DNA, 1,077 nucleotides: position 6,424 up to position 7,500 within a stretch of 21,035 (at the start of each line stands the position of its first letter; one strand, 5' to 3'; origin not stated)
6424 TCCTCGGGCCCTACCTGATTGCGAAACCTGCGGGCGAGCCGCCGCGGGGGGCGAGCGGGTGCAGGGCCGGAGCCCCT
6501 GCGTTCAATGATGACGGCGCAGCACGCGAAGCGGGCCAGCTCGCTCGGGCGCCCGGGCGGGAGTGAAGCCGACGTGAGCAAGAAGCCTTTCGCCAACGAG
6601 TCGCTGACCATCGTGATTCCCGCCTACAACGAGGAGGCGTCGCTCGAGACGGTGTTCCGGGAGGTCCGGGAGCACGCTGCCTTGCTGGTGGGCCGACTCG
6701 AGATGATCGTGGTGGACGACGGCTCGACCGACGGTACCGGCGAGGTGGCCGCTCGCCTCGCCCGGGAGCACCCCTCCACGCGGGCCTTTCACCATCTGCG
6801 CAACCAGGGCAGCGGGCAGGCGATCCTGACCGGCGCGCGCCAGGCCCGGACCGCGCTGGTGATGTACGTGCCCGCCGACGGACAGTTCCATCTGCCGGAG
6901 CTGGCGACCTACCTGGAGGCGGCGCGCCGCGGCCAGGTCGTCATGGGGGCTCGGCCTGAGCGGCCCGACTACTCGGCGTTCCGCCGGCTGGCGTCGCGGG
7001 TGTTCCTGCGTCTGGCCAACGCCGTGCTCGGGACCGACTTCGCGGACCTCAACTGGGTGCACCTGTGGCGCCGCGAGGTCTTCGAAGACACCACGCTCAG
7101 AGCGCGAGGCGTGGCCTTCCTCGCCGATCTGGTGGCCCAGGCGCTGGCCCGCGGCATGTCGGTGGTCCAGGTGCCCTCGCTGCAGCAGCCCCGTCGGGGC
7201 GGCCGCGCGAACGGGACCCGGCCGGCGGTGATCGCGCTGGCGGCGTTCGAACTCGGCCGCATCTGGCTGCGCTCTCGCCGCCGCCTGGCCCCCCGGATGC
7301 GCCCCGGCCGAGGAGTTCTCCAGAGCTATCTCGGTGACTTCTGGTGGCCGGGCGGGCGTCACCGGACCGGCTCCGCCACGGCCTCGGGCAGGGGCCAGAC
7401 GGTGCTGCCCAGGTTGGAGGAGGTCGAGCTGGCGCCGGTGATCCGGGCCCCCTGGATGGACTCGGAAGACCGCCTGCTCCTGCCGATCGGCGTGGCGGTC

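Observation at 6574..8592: Single polypeptide fusing an ArnC-like polyprenyl-phosphate glycosyltransferase to an ArnD-like deacylase, with an uncharacterised ~220-aa middle region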

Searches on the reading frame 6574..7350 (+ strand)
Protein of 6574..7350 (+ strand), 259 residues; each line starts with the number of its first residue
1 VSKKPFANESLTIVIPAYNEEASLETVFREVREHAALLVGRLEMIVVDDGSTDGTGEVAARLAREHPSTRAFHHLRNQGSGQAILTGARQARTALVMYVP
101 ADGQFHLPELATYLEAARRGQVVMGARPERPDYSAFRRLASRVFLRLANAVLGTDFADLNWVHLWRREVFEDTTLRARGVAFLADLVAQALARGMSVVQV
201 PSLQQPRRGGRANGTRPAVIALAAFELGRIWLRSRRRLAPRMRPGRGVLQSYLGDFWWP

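Call 32: search_solved_structures(query=window:6574-7350:+, max_evalue=0.001, show_alignments=4)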
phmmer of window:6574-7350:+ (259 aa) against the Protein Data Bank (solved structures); distinct sequences matched with E-value up to 0.001: 16.
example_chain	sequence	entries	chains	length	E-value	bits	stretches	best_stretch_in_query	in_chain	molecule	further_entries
9bhc_C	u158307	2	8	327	1.4e-13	54.3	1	10-200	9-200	Undecaprenyl-phosphate 4-deoxy-4-formamido-L-arabinose transferase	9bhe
8vxh_A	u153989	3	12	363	1.8e-13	53.9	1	10-200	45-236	Undecaprenyl-phosphate 4-deoxy-4-formamido-L-arabinose transferase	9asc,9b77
9hwj_A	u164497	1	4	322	3e-12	50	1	10-204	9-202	Undecaprenyl-phosphate 4-deoxy-4-formamido-L-arabinose transferase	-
5mlz_A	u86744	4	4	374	3.1e-11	46.6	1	6-203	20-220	Dolichol monophosphate mannose synthase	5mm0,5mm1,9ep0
6yv7_B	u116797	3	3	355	5.1e-07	32.8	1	7-105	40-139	Glycosyl transferase, family 2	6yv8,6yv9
6yv7_A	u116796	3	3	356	5.2e-07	32.8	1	7-105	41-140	Glycosyl transferase, family 2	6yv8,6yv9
5eke_A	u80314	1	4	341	4.9e-06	29.6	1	9-147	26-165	Uncharacterized glycosyltransferase sll0501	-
5ekp_C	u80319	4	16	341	5e-06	29.6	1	9-147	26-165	Uncharacterized glycosyltransferase sll0501 | Glycosyltransferase sll0501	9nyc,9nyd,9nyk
9nye_A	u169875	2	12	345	5.1e-06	29.6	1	9-147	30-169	Glycosyltransferase sll0501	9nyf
2z87_A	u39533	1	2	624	2e-05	27.6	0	11-102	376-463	Chondroitin synthase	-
2z86_A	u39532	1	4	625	2e-05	27.6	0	11-102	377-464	Chondroitin synthase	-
4y6n_A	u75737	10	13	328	0.00054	22.9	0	7-99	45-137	Glucosyl-3-phosphoglycerate synthase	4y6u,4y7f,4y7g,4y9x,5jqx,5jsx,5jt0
3e25_A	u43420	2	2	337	0.00057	22.8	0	7-99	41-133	Putative uncharacterized protein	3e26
4ddz_A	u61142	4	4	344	0.00058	22.8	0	7-99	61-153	GLUCOSYL-3-PHOSPHOGLYCERATE SYNTHASE (GpgS) | Glucosyl-3-phosphoglycerate synthase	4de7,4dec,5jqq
8vh7_A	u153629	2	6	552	0.00071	22.5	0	9-107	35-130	Heparosan synthase B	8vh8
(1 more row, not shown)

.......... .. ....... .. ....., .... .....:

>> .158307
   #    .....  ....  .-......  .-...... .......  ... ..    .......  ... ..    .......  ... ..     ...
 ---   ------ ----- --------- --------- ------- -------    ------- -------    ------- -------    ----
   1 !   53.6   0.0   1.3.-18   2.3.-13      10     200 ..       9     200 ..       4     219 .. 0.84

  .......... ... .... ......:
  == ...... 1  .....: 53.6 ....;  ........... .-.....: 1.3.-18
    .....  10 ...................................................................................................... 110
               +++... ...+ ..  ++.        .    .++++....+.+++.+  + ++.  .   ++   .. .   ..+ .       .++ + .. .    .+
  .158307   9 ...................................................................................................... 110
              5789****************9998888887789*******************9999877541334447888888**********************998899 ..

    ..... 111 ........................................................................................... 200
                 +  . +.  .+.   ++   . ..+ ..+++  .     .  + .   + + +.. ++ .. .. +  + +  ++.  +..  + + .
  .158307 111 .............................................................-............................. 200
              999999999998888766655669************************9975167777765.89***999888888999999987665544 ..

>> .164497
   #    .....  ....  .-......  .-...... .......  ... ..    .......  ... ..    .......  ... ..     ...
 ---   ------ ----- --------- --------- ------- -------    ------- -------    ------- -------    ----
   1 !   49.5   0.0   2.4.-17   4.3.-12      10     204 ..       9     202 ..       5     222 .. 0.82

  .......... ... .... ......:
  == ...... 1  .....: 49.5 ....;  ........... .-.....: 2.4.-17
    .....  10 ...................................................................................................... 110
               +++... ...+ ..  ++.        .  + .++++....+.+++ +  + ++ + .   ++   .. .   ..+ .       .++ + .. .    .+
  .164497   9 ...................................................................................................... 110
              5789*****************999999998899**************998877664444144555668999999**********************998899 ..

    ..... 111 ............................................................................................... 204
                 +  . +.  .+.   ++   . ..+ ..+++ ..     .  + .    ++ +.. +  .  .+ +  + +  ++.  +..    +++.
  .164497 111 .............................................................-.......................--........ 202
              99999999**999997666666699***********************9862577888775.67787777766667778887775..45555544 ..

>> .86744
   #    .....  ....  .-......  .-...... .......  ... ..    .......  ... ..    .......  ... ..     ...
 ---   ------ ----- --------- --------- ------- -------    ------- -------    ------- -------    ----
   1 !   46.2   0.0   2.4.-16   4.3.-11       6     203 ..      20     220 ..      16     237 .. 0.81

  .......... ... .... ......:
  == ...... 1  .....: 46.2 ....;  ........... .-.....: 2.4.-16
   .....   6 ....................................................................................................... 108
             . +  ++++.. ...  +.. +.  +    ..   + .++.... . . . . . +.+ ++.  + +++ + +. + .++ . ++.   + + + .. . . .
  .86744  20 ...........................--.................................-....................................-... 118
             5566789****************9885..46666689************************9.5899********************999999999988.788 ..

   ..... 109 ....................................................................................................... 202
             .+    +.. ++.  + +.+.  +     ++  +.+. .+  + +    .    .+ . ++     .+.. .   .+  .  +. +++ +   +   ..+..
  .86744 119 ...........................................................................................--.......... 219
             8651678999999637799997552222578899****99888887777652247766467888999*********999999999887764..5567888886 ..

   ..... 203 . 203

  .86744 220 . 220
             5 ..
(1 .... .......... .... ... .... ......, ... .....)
